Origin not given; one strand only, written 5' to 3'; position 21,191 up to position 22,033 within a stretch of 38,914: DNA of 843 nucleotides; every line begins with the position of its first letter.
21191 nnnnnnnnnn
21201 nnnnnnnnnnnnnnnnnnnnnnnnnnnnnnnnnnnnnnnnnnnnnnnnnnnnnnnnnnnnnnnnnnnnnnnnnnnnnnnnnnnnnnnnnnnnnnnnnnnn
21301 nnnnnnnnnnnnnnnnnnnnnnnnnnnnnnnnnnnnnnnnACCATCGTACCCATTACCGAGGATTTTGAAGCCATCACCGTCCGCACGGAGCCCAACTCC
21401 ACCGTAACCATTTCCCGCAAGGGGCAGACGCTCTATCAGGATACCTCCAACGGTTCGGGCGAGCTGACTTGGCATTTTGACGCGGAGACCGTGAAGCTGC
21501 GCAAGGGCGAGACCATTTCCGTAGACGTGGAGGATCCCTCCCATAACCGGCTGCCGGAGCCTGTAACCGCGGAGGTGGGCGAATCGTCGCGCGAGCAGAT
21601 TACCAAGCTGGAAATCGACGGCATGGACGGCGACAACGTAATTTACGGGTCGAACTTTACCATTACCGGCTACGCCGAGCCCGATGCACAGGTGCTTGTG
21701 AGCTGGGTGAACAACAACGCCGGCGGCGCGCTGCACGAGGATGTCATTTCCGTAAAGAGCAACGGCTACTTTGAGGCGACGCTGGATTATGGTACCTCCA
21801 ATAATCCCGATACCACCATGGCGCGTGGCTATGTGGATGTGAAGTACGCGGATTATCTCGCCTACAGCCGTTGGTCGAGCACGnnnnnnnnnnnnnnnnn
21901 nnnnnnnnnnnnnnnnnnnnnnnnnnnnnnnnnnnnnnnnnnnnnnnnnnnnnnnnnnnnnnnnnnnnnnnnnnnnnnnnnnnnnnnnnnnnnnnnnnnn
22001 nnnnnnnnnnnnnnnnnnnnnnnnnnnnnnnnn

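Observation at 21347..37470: One alternating two-module (A-B) extracellular repeat is shared by the kinase and both FHA receptors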

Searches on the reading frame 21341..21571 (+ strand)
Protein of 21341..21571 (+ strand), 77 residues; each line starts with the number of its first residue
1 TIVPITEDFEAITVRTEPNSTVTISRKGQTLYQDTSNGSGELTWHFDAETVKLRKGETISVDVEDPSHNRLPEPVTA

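Call 75: search_protein_families(library=pfam, alignment_id=A2, max_evalue=0.01)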
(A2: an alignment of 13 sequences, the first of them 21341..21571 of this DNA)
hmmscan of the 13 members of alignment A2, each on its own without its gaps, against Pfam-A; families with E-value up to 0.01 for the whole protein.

A. member 1, window:21341-21571:+ (77 aa): 1 family
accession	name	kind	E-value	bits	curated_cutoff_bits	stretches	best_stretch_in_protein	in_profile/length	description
PF17936.7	Big_6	-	0.00058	20.5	27.6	1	3-69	8-72/83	Bacterial Ig domain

B. families by the number of members that match (of 13 scanned): 3 families
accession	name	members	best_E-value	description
PF17936.7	Big_6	6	9.5e-10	Bacterial Ig domain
PF19077.6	Big_13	1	0.00018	Bacterial Ig-like domain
PF17963.7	Big_9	1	0.00099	Bacterial Ig domain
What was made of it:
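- On Big_6 (PF17936) bacterial Ig-like domain: module A: 6 of 13 isolated A units hit Big_6, best E 9.5e-10 (call 75).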

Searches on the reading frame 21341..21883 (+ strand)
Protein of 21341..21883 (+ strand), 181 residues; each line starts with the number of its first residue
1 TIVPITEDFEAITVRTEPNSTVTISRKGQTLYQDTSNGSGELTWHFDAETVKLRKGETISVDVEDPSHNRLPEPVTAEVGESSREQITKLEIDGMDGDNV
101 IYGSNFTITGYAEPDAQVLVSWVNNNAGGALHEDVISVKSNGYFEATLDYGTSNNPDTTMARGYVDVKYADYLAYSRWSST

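Call 13: search_solved_structures(query=A1, max_evalue=1, show_alignments=2)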
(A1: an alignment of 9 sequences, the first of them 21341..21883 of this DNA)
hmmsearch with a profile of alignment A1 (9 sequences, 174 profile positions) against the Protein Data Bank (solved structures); distinct sequences matched with E-value up to 1: 10.
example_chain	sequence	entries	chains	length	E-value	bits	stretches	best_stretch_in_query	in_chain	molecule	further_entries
7dm0_A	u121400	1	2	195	1.5e-17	67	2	2-77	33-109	Biofilm-associated surface protein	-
6m3a_A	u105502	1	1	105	1e-08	38.3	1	2-74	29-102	Biofilm-associated surface protein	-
10ri_C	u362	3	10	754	0.0074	19.2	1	51-141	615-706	Vascular endothelial growth factor receptor 2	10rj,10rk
3v2a_R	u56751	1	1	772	0.0084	19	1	51-142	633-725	Vascular endothelial growth factor receptor 2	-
3kvq_A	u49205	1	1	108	0.023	17.6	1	89-142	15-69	Vascular endothelial growth factor receptor 2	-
3b43_A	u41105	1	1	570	0.076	15.9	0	88-129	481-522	Titin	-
3hc0_L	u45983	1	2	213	0.22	14.4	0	97-129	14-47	IMMUNOGLOBULIN IGG1 FAB, HEAVY CHAIN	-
3hc3_L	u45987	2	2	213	0.31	13.9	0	97-128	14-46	IMMUNOGLOBULIN IGG1 FAB, HEAVY CHAIN | IMMUNOGLOBULIN IGG1 FAB, LIGHT CHAIN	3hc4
6v3p_C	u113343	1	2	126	0.72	12.7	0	43-80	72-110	IgA FC receptor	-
8fgx_A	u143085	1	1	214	0.88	12.5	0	97-126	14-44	STAR-0215 Light chain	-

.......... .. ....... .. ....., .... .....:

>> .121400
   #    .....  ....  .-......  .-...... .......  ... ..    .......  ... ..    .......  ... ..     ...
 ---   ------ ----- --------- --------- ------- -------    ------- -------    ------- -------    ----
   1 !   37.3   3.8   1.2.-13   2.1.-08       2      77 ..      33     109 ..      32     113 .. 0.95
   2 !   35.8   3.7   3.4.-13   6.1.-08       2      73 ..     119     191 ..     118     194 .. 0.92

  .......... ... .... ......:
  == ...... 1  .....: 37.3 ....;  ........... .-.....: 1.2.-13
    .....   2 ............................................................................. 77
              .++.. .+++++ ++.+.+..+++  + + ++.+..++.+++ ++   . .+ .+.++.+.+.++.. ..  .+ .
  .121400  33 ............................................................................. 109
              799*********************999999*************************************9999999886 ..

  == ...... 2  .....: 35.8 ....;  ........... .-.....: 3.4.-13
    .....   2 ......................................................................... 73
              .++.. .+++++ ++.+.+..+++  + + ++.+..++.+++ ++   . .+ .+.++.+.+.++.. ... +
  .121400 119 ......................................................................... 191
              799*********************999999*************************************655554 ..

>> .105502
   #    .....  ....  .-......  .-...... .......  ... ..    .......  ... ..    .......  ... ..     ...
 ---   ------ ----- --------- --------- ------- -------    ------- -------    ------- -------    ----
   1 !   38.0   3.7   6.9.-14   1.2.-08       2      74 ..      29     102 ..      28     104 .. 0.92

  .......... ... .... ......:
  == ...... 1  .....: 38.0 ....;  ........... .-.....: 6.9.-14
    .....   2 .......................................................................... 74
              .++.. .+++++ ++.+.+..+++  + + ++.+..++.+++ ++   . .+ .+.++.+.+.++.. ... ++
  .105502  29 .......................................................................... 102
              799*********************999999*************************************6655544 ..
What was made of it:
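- On Big_6 (PF17936) bacterial Ig-like domain: module A: The profile hits 7dm0 at 1.5e-17 (call 13).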

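Call 25: search_protein_representatives(alignment_id=A1)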
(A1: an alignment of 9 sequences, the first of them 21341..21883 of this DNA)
Query: 9 sequences, 174 profile positions. Proteins with E-value up to 0.001 (for the whole library): 4062; up to 1e-10: 1644; up to 1e-30: 360. The best 150 are listed.
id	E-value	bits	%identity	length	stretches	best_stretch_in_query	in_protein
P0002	3.2e-266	889.8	-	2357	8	2-173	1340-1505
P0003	7.1e-181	611.9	-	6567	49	15-74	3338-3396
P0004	3.8e-165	560.7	-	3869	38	15-79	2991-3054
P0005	2.8e-155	528.6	-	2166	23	2-118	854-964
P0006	5.9e-151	514.5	-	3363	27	16-73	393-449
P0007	1.6e-148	506.5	-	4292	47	2-76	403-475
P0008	3.3e-146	499.0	-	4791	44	3-73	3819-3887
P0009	6.6e-146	498.0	-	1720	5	2-173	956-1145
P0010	7.3e-142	484.9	-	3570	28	7-117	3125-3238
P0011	1.1e-136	468.0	-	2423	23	13-144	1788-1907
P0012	5.0e-131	449.6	-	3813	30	12-116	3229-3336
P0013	2.9e-127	437.4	-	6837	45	12-76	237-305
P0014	1.1e-126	435.4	-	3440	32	12-78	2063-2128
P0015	1.6e-119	412.1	-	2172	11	2-165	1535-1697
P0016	1.6e-115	399.1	-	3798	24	3-103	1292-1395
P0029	1.5e-95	334.1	-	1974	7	2-173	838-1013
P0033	8.8e-93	325.1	-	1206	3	5-172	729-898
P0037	3.4e-89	313.4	-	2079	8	3-170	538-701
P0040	2.0e-86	304.4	-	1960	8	3-173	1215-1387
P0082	4.7e-63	228.3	-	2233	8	4-167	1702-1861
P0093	2.7e-60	219.3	-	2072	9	3-166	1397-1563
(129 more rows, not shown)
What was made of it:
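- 4062 representative proteins match the profile, and most are giant Big_6 adhesins (call 25).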

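Call 36: find_encoding_contigs(protein=P0009, flank=10000, max_places=3)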
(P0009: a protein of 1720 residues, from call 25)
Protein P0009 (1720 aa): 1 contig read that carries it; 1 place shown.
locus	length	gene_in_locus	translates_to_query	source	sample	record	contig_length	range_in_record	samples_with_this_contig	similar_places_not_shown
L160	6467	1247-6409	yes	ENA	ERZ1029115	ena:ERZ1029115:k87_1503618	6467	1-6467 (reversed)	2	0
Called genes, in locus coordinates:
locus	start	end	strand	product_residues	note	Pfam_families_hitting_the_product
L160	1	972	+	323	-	?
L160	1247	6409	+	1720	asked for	PF13519:VWA_2, PF00498:FHA, PF16697:Yop-YscD_cpl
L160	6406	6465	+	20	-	?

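Call 37: find_encoding_contigs(protein=P0029, flank=10000, max_places=2)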
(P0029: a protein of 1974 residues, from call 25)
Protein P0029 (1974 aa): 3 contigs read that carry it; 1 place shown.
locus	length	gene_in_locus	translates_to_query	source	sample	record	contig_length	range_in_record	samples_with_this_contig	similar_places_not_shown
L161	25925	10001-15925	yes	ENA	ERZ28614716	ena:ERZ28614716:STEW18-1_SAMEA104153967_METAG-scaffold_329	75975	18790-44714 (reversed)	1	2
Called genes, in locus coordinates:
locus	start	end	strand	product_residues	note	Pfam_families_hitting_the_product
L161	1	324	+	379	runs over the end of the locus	PF25390:WD40_RLD, PF13540:RCC1_2 (faint), PF25390:WD40_RLD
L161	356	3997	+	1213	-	-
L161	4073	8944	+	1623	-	PF19077:Big_13 (faint), PF17936:Big_6 (faint)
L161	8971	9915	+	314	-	PF00481:PP2C (weak), PF13672:PP2C_2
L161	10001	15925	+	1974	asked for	PF00069:Pkinase, PF07714:PK_Tyr_Ser-Thr, PF17936:Big_6 (faint)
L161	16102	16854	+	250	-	-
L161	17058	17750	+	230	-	-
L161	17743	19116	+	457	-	PF26363:Phospholipase-like, PF11187:Mbeg1-like, PF01764:Lipase_3 (faint), PF06013:WXG100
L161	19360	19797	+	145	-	-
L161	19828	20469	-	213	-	PF01381:HTH_3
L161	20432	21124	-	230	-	PF13151:DUF3990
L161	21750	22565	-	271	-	PF00589:Phage_integrase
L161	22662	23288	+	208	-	-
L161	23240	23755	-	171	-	PF08401:ArdcN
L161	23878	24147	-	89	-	-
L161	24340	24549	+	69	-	-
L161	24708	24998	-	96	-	-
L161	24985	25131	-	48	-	-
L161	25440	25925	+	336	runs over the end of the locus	PF13280:WYL, PF25583:WCX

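Call 38: find_encoding_contigs(protein=P0037, flank=10000, max_places=2)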
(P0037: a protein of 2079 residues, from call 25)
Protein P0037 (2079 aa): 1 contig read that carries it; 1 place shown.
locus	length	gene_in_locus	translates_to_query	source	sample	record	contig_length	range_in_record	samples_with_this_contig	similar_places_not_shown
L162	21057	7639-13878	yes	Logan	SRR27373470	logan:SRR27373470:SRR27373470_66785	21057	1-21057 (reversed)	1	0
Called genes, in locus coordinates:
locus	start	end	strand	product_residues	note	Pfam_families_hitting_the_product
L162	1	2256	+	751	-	?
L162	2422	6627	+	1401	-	-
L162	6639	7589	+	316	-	PF00481:PP2C (faint), PF13672:PP2C_2, PF07228:SpoIIE (weak)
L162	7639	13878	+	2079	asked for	PF00069:Pkinase, PF07714:PK_Tyr_Ser-Thr, PF17936:Big_6 (faint)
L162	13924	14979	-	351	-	PF14580:LRR_9 (faint), PF23598:LRR_14 (faint), PF00560:LRR_1 (faint), PF12799:LRR_4, PF13855:LRR_8 (weak), PF12799:LRR_4, PF13855:LRR_8 (weak), PF12799:LRR_4 (weak), +1 more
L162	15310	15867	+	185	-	PF16697:Yop-YscD_cpl (faint), PF00498:FHA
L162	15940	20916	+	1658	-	PF00498:FHA, PF16697:Yop-YscD_cpl (weak), PF01580:FtsK_SpoIIIE, PF05872:HerA_C (faint), PF12775:AAA_7 (faint), PF13191:AAA_16 (faint), PF13245:AAA_19 (faint), PF01580:FtsK_SpoIIIE, +1 more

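Call 39: find_encoding_contigs(protein=P0040, flank=10000, max_places=2)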
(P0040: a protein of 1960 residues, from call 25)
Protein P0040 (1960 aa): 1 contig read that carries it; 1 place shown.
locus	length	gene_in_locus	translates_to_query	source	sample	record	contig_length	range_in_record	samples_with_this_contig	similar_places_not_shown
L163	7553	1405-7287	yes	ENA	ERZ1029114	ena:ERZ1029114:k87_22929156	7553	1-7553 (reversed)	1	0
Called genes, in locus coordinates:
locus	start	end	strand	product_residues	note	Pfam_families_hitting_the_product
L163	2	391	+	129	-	?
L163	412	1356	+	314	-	PF00481:PP2C, PF13672:PP2C_2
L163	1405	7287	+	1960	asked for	PF00069:Pkinase, PF07714:PK_Tyr_Ser-Thr, PF17936:Big_6 (weak)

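Call 54: predict_structure(alignment_id=A1)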
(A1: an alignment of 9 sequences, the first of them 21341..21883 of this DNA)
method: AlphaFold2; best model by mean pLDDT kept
length: 181 residues; sequences in the alignment: 9
mean_pLDDT: 91.4   pTM: 0.82
mean pLDDT of the five models: 91.4, 91.3, 91.2, 90.9, 89.9
residues with pLDDT >= 90: 136; 70-90: 34; 50-70: 10; < 50: 1
segments of 3 or more residues with pLDDT < 50: none
pLDDT, mean of each block of 10 residues (from residue 1): 91 96 97 97 95 95 96 94 96 88 89 98 83 95 93 56 92 95 92
secondary structure, 60 per line:
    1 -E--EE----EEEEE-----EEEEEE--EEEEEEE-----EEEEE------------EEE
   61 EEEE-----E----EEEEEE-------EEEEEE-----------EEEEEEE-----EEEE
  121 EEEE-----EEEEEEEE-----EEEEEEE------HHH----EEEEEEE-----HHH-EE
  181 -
elements in order: E11-15 E21-26 E29-35 E41-45 E58-64 E75-80 E88-93 E105-111 E117-124 E130-137 E143-149 E163-169
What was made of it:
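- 21341..22450 (+): A-B-A-B stalk of FHA receptor 1 (A 21341-21571, B 21578-21883, A 21947-22162, B 22166-22450). AF2 model of the first pair has pLDDT 91.4 (call 54).
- The AF2 model of A-B has pLDDT 91.4 and pTM 0.82 and is all-beta with two domains (call 54).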

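Call 56: fold_search(model_id=the predicted structure, library=pdb)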
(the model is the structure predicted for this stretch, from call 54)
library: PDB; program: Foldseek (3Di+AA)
matches with E <= 10: 1926; with E <= 0.001: 50
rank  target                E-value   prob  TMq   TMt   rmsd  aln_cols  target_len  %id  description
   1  7dm0_A                1.3e-08  1.00  0.45  0.48  12.1       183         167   22  Biofilm associated protein - C region (released 2021-12-15)
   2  9fz9_C                1.7e-05  1.00  0.34  0.16  11.9       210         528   11  Glycoside Hydrolase Family 157 from Labilibaculum antarcticum, wild type SeMet derivative (LaGH157) (released 2025-07-16)
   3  8jmw_A                2.7e-05  1.00  0.34  0.14  13.7       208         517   13  Fibril form of serine peptidase Vpr (released 2023-12-06)
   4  9g5g_A                3.5e-05  1.00  0.32  0.15  12.0       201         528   11  Glycoside Hydrolase Family 157 from Labilibaculum antarcticum (LaGH157) in complex with Laminaribiose (released 2025-05-21)
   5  4p99_A                9.7e-05  1.00  0.31  0.16  10.4       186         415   17  Ca2+-stabilized adhesin helps an Antarctic bacterium reach out and bind ice (released 2014-06-18)
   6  8hqz_A                1.0e-04  1.00  0.39  0.10  12.8       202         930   12  Baseplate of DT57C bacteriophage in the full state (released 2023-12-13)
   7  2v5y                  1.1e-04  1.00  0.32  0.13  12.0       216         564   11  Crystal structure of the receptor protein tyrosine phosphatase mu ectodomain (released 2007-09-11)
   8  5x83_D                1.1e-04  1.00  0.29  0.27  11.0       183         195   10  Structure of DCC FN456 domains (released 2017-09-06)
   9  3qb7_C                1.1e-04  1.00  0.28  0.27  13.1       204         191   11  Interleukin-4 mutant RGA bound to cytokine receptor common gamma (released 2012-04-25)
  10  8k4q_A                1.1e-04  1.00  0.35  0.32  12.7       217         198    9  Crystal structure of nanobody HuNb103 bound to human interleukin-4 receptor subunit alpha (released 2024-06-26)
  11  5c14_A                1.2e-04  1.00  0.32  0.29  13.1       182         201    8  Crystal structure of PECAM-1 D1D2 domain (released 2016-01-06)
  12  7c7u_B                1.4e-04  1.00  0.35  0.12  17.4       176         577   13  Biofilm associated protein - BSP domain (released 2021-05-12)
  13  5gni_B                1.4e-04  1.00  0.35  0.32  13.6       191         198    7  The crystal structure of PECAM-1 IgL1-2 trans-homophilic dimer (released 2016-12-21)
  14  5e4q                  1.7e-04  1.00  0.31  0.23  11.2       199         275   12  Crystal structure of mouse CNTN3 FN1-FN3 domains (released 2016-08-31)
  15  4yfg_A                1.8e-04  1.00  0.32  0.14  11.4       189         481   10  Crystal structure of PTP delta meA3/meB minus variant Ig1-Fn1 (released 2015-05-06)
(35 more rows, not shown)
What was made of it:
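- On Big_6 (PF17936) bacterial Ig-like domain: module A: Foldseek top hit is 7dm0 (call 56).
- The Foldseek top hit is 7dm0, followed by tandem Ig/FnIII rods (call 56). The closest solved relative is the Bap C region (calls 13, 56).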

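Call 60: find_encoding_contigs(protein=P0033, flank=10000, max_places=2)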
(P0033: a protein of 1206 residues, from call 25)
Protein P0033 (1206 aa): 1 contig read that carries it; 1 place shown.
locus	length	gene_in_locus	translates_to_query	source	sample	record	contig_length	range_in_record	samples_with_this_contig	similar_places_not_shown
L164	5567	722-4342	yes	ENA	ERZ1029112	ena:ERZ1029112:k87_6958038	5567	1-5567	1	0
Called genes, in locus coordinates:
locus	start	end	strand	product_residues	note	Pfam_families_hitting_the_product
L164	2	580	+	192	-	?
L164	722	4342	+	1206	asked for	PF00092:VWA, PF13519:VWA_2, PF13768:VWA_3, PF17936:Big_6 (faint), PF16697:Yop-YscD_cpl, PF00498:FHA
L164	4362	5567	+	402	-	?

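Call 61: find_encoding_contigs(protein=P0082, flank=10000, max_places=2)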
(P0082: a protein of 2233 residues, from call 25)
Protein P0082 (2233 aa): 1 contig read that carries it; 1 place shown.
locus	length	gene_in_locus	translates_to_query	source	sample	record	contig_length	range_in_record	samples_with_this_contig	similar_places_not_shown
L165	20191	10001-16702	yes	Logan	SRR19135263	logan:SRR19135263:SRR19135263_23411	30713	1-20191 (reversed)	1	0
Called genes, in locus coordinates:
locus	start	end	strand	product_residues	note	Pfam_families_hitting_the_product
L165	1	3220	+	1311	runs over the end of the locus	PF18676:MBG_2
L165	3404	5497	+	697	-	PF16697:Yop-YscD_cpl, PF00498:FHA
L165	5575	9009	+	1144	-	PF17936:Big_6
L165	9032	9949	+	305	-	PF00481:PP2C, PF13672:PP2C_2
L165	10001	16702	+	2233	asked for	PF00069:Pkinase, PF07714:PK_Tyr_Ser-Thr, PF19077:Big_13 (faint), PF17936:Big_6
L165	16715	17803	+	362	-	PF00069:Pkinase, PF17667:Pkinase_fungal (weak), PF07714:PK_Tyr_Ser-Thr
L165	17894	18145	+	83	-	PF08817:YukD (weak)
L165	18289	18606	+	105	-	PF16888:YwqH-like (weak), PF06013:WXG100, PF21856:EspB_PPE (weak)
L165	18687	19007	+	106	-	PF06013:WXG100 (weak)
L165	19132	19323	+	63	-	-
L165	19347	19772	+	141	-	-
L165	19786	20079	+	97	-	PF06013:WXG100, PF10824:T7SS_ESX_EspC, PF19840:DUF6317 (weak)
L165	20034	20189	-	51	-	?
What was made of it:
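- On Canonical T7SSb (S. aureus / B. subtilis type): A YukD-like gene is present in related locus L165 (call 61).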

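Call 62: find_encoding_contigs(protein=P0093, flank=10000, max_places=2)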
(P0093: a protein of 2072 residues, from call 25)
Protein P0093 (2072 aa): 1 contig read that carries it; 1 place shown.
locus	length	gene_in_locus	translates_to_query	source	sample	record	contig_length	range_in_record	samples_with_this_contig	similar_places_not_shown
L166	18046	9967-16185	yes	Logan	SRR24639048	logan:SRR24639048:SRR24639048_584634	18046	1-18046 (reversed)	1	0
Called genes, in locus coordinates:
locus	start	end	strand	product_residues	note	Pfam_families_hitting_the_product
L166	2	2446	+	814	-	?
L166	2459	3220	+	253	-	PF04397:LytTR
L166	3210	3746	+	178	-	-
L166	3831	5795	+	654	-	-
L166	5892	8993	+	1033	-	PF17936:Big_6 (faint)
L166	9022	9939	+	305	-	PF00481:PP2C, PF13672:PP2C_2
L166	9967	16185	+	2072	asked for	PF00069:Pkinase, PF07714:PK_Tyr_Ser-Thr, PF17667:Pkinase_fungal (weak), PF19077:Big_13 (faint), PF20622:Big_15 (faint), PF17936:Big_6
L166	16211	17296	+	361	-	PF00069:Pkinase, PF07714:PK_Tyr_Ser-Thr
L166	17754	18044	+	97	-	?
